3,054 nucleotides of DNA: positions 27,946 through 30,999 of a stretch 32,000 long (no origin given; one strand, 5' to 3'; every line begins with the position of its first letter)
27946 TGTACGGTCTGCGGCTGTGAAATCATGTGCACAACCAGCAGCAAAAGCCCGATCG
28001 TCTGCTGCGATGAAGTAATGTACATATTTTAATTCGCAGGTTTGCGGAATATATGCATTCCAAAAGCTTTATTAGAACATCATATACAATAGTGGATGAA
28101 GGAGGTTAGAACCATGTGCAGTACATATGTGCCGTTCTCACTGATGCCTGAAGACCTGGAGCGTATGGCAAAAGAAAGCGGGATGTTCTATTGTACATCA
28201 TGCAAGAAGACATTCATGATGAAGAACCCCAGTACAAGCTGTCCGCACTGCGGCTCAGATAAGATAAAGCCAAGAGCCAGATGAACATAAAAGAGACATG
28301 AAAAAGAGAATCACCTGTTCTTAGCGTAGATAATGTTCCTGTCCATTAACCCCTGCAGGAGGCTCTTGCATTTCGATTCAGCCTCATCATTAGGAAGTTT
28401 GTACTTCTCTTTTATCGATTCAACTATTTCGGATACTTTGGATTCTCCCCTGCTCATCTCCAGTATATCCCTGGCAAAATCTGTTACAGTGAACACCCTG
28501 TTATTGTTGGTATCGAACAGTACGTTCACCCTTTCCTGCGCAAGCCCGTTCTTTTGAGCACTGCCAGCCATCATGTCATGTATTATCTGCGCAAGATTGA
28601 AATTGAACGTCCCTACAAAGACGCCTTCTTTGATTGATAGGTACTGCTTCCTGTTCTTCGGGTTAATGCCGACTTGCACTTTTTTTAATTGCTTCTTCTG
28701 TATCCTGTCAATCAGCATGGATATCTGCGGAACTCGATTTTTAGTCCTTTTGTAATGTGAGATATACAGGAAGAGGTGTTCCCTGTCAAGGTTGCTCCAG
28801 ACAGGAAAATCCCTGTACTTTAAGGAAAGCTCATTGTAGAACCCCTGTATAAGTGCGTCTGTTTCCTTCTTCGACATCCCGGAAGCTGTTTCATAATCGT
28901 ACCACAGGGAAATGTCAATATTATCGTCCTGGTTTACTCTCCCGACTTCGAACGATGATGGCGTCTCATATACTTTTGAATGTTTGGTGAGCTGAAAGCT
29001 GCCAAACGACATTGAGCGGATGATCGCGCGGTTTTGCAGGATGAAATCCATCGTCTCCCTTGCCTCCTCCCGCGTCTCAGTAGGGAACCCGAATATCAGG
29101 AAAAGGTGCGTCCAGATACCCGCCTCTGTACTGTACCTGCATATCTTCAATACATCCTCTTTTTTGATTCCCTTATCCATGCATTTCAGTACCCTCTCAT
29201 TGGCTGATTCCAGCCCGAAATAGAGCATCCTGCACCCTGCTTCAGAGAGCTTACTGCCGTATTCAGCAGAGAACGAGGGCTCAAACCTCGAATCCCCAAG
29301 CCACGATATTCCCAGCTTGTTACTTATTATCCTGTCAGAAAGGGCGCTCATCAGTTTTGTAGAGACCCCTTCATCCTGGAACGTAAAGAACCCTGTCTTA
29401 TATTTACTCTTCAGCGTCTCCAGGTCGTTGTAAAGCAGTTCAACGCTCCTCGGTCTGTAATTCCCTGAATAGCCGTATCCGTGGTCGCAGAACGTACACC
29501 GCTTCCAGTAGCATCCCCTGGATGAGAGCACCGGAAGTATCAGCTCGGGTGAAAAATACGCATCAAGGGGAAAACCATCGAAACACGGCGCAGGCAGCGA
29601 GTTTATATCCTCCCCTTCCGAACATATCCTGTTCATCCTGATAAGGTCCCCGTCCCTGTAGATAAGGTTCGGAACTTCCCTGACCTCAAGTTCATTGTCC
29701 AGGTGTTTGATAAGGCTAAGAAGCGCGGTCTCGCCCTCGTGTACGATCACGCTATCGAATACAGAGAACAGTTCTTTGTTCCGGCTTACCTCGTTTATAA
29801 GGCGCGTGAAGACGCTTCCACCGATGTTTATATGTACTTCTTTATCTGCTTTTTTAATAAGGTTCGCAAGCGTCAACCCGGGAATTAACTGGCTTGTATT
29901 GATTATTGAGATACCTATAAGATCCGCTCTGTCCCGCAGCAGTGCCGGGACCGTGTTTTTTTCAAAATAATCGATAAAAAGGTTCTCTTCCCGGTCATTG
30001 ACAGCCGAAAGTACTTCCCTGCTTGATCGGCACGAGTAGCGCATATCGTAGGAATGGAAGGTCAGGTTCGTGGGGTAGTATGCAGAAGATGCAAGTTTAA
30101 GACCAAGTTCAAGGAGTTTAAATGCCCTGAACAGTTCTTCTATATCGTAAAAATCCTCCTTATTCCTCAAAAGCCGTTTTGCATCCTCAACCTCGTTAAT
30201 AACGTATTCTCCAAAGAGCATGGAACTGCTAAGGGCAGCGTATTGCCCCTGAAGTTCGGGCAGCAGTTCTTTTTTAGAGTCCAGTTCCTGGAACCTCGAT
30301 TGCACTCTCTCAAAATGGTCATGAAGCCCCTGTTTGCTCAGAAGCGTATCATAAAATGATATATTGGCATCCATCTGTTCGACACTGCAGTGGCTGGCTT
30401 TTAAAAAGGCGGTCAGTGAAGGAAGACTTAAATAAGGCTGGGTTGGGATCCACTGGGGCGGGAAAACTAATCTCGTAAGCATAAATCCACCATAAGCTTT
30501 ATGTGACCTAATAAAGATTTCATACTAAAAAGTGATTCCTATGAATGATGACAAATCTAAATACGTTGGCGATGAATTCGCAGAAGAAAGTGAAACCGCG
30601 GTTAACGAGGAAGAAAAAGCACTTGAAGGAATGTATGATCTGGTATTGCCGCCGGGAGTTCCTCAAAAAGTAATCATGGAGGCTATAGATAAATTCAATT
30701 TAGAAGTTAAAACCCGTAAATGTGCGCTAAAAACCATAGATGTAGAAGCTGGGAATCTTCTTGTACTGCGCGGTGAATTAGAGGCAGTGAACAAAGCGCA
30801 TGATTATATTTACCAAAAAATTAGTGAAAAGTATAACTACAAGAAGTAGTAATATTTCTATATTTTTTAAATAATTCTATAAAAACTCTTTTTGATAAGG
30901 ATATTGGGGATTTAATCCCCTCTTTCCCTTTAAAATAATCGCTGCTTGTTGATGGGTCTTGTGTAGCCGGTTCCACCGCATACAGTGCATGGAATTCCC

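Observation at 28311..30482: A large B12-binding radical SAM enzyme with a C-terminal RiPP-recognition-like (PqqD-type) domain ~800 bp from the end of mcrA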

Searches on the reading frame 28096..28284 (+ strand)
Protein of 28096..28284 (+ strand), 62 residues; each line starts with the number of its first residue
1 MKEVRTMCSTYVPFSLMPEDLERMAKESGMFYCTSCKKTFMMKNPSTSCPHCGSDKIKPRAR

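Call 7: search_protein_families(library=pfam, proteins=[window:28096-28284:+], max_evalue=0.01)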
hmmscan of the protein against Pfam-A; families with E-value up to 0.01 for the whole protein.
window:28096-28284:+ (62 aa): 10 families
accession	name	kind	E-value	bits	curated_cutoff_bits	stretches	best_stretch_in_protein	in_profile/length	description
PF01155.25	HypA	-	2.5e-05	24.7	28.9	1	24-58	64-98/112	Hydrogenase/urease nickel incorporation, metallochaperone, hypA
PF13248.11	Zn_ribbon_3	-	0.00037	20.3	27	1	47-62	3-17/26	zinc-ribbon domain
PF23455.1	DUF7129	-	0.00059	20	30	1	27-55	8-36/45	Domain of unknown function (DUF7129)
PF25164.1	CoiA_N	-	0.00083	19.3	26.3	1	19-51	7-38/50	Competence protein CoiA, N-terminal domain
PF14369.11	Zn_ribbon_19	-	0.0047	17.5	30.8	1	30-55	2-30/35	zinc-ribbon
PF09723.15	Zn_ribbon_8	-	0.0052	17.2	34.4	0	31-57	6-37/41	Zinc ribbon domain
PF23451.1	Zn_ribbon_PaaD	-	0.0076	16.3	27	0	44-57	12-25/53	PaaD zinc beta ribbon domain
PF21349.2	RUBY_RBDX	-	0.0091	15.9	26.5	0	32-56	2-26/30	Rubrerythrin, rubredoxin-like domain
PF02591.20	Zn_ribbon_9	-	0.0094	16.5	29.1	0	48-53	25-30/33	C4-type zinc ribbon domain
PF07295.17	DUF1451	-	0.01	16.5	26.1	0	28-56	111-141/146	Zinc-ribbon containing domain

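Call 38: search_protein_families(library=ncbifam, proteins=[window:28096-28284:+], max_evalue=0.1)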
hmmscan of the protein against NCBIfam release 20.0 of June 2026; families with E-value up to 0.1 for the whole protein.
window:28096-28284:+ (62 aa): 14 families
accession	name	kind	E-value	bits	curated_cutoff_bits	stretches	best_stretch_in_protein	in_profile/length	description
NF050000.1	IS1_IS1595_Zn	domain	0.00019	21.9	28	0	31-41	22-32/34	IS1/IS1595 family N-terminal zinc-binding domain-containing protein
NF047912.1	ECs_2282_CxxC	subfamily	0.0004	20.2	37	0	48-59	4-15/60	ECs_2282 family putative zinc-binding protein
NF048018.1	IS256_N_4Cys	domain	0.0014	19.2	27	1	48-58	1-11/31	transposase-like zinc-binding domain-containing protein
NF011481.0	PRK14890.1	equivalog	0.0023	17.9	61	1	27-58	6-39/61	putative Zn-ribbon RNA-binding protein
TIGR02605.1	CxxC_CxxC_SSSS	subfamily_domain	0.0028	17.7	31.3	1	31-57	6-37/52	FmdB family zinc ribbon protein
NF009146.0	PRK12496.1-3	equivalog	0.0091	15.7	268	1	31-59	123-152/162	hypothetical protein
TIGR00100.1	hypA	equivalog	0.014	15.5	88.1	1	30-57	70-98/116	hydrogenase maturation nickel metallochaperone HypA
NF009145.0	PRK12496.1-2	equivalog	0.018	14.7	223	1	33-61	136-164/167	hypothetical protein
NF009148.0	PRK12496.1-5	equivalog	0.025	14.4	243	1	12-55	106-148/163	hypothetical protein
TIGR02487.1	NrdD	equivalog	0.031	12.8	326.35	1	29-58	526-552/581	anaerobic ribonucleoside-triphosphate reductase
NF034126.3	PRK09521.1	equivalog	0.047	13.5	90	1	32-55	146-169/180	exosome complex RNA-binding protein Csl4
NF041259.1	mono_DmmA_fam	domain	0.056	13.8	60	1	19-54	38-78/101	dimethylamine monooxygenase subunit DmmA family protein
NF001385.0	PRK00279.2-3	equivalog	0.06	12.9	315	1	24-57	124-157/213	adenylate kinase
TIGR02098.1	MJ0042_CXXC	domain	0.077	12.7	20.9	0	33-41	28-36/38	MJ0042-type zinc finger domain-containing protein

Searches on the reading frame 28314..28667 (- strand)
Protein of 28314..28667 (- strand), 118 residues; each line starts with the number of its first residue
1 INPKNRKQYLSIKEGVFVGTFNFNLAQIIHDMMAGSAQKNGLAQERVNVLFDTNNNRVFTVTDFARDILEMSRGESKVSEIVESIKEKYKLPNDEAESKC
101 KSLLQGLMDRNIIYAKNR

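Call 55: search_solved_structures(query=A3, max_evalue=10, show_alignments=3)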
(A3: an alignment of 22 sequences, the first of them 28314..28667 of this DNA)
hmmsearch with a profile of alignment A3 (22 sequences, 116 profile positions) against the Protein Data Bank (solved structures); distinct sequences matched with E-value up to 10: 7.
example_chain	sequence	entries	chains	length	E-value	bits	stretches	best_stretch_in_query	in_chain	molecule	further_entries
9x90_B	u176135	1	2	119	0.015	18.3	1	48-114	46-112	Lasso peptide biosynthesis PqqD family chaperone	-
9x8z_B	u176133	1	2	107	0.16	15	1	77-114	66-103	PqqD family protein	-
5sxy_A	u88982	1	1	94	0.2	14.6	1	56-113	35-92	Bifunctional coenzyme PQQ synthesis protein C/D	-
6jx3_B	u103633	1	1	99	0.29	14.1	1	43-112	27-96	TfuB1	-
5v1u_A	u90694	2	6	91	0.69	12.9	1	58-113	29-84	TbiB1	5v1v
4zsv_A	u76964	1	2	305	1.6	11.7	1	74-102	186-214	Uncharacterized protein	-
4zsx_A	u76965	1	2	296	1.9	11.5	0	74-101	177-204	Uncharacterized Fusion Protein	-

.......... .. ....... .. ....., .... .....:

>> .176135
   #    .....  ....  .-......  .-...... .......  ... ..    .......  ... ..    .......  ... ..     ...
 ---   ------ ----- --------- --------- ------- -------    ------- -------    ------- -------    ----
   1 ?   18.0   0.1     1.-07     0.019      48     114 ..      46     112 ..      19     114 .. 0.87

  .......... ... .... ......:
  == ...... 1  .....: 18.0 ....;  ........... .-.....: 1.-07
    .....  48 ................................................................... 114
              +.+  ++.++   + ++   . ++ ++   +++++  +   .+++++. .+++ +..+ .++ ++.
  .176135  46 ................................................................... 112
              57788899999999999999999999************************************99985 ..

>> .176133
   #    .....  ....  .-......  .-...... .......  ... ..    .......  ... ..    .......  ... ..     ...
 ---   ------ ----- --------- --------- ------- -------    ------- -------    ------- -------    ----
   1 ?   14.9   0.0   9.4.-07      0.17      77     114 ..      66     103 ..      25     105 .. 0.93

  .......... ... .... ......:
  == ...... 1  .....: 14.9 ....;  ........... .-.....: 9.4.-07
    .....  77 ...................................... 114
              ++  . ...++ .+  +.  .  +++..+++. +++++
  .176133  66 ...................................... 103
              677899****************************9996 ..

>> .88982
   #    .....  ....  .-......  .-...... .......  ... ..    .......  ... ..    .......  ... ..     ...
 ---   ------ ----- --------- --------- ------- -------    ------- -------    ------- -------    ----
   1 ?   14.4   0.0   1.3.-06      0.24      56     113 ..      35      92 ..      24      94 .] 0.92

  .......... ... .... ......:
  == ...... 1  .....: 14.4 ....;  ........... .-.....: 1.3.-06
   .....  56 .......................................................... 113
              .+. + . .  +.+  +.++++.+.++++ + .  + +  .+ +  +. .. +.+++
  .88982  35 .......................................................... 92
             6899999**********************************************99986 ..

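Call 61: predict_structure(alignment_id=A3)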
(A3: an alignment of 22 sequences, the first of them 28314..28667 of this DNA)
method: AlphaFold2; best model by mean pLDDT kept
length: 118 residues; sequences in the alignment: 22
mean_pLDDT: 82.3   pTM: 0.70
mean pLDDT of the five models: 82.3, 82.1, 81.6, 77.9, 74.9
residues with pLDDT >= 90: 39; 70-90: 62; 50-70: 16; < 50: 1
segments of 3 or more residues with pLDDT < 50: none
pLDDT, mean of each block of 10 residues (from residue 1): 62 87 75 65 77 86 91 85 94 93 91 81
secondary structure, 60 per line:
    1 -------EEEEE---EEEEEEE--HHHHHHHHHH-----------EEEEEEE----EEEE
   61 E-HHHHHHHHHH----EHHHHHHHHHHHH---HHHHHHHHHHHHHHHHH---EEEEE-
elements in order: E8-12 E16-22 H25-34 E46-52 E57-61 H63-72 H78-89 H93-109 E113-117

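Call 65: fold_search(model_id=the predicted structure, library=pdb)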
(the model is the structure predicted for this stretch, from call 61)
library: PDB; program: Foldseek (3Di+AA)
matches with E <= 10: 152; with E <= 0.001: 1
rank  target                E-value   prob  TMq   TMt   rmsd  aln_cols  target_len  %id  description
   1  5v1v_A                8.0e-04  1.00  0.63  0.83   3.8       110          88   15  TbiB1 in Complex with the TbiA(alpha) Leader Peptide (released 2018-09-05)
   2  5v1u_B                1.2e-03  1.00  0.61  0.82   2.5       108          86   15  TbiB1 in Complex with the TbiA(beta) Leader Peptide (released 2018-09-05)
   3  5sxy_MODEL_1_A        2.0e-03  1.00  0.59  0.71   2.7       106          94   18  The solution NMR structure for the PqqD truncation of Methylobacterium extorquens PqqCD representing a functio (released 2017-05-24)
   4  6jx3_B                2.3e-03  1.00  0.62  0.83   2.1       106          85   11  Lasso peptide synthetase B1 complexed with the leader peptide (released 2019-06-26)
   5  5v1u_A                6.1e-03  1.00  0.61  0.83   2.2       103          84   14  TbiB1 in Complex with the TbiA(beta) Leader Peptide (released 2018-09-05)
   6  5v1u_D                8.3e-03  1.00  0.58  0.79   5.1       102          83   14  TbiB1 in Complex with the TbiA(beta) Leader Peptide (released 2018-09-05)
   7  5v1u_C                1.2e-02  1.00  0.58  0.78   5.1       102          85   14  TbiB1 in Complex with the TbiA(beta) Leader Peptide (released 2018-09-05)
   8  8hci_A                2.2e-02  1.00  0.63  0.30   5.4       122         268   14  Crystal structure of a holoenzyme Fe-free TglHI for Pseudomonas syringae Peptidyl (S) 2-mercaptoglycine biosynthesis (released 2023-08-23)
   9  7vzq_A                4.7e-02  0.99  0.57  0.12   4.0       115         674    8  The structure of GdmN V24Y/G157A/R158A/G188R mutant in complex with carbamoyl adenylate intermediate (released 2022-11-16)
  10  5wgg_A                5.6e-02  0.99  0.47  0.15   2.9        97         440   16  Structural Insights into Thioether Bond Formation in the Biosynthesis of Sactipeptides (released 2017-07-26)
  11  8hi7_A                6.8e-02  1.00  0.68  0.33   3.5       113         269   12  Crystal structure of a holoenzyme TglHI with two Fe irons for Pseudomonas syringae Peptidyl (S) 2-mercaptoglycine bios (released 2023-08-23)
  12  5why_A                6.8e-02  0.98  0.45  0.15   3.3        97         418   16  Structural Insights into Thioether Bond Formation in the Biosynthesis of Sactipeptides (released 2017-07-26)
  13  7vx0_A                7.7e-02  0.98  0.54  0.11   4.2       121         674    7  The structure of GdmN complex with ATP (released 2022-11-16)
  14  7vzu_A                9.2e-02  0.96  0.44  0.09   4.1        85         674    8  The structure of GdmN Y82F mutant (released 2022-11-16)
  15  7vzq_B                9.8e-02  0.98  0.55  0.11   4.2       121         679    7  The structure of GdmN V24Y/G157A/R158A/G188R mutant in complex with carbamoyl adenylate intermediate (released 2022-11-16)
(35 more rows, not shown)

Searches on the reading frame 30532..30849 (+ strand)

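Call 7: search_protein_families(library=pfam, proteins=[window:30532-30849:+], max_evalue=0.01)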
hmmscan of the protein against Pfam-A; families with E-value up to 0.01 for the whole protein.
window:30532-30849:+ (105 aa): 0 families

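Call 38: search_protein_families(library=ncbifam, proteins=[window:30532-30849:+], max_evalue=0.1)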
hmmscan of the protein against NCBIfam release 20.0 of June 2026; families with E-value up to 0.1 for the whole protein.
window:30532-30849:+ (105 aa): 2 families
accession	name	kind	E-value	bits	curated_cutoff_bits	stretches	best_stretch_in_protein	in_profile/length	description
NF041345.1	XopF1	subfamily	0.034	12.4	800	1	21-75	569-623/668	type III secretion system effector XopF1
NF008013.0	PRK10743.1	equivalog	0.079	13.1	212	1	71-101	63-94/137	small heat shock chaperone IbpA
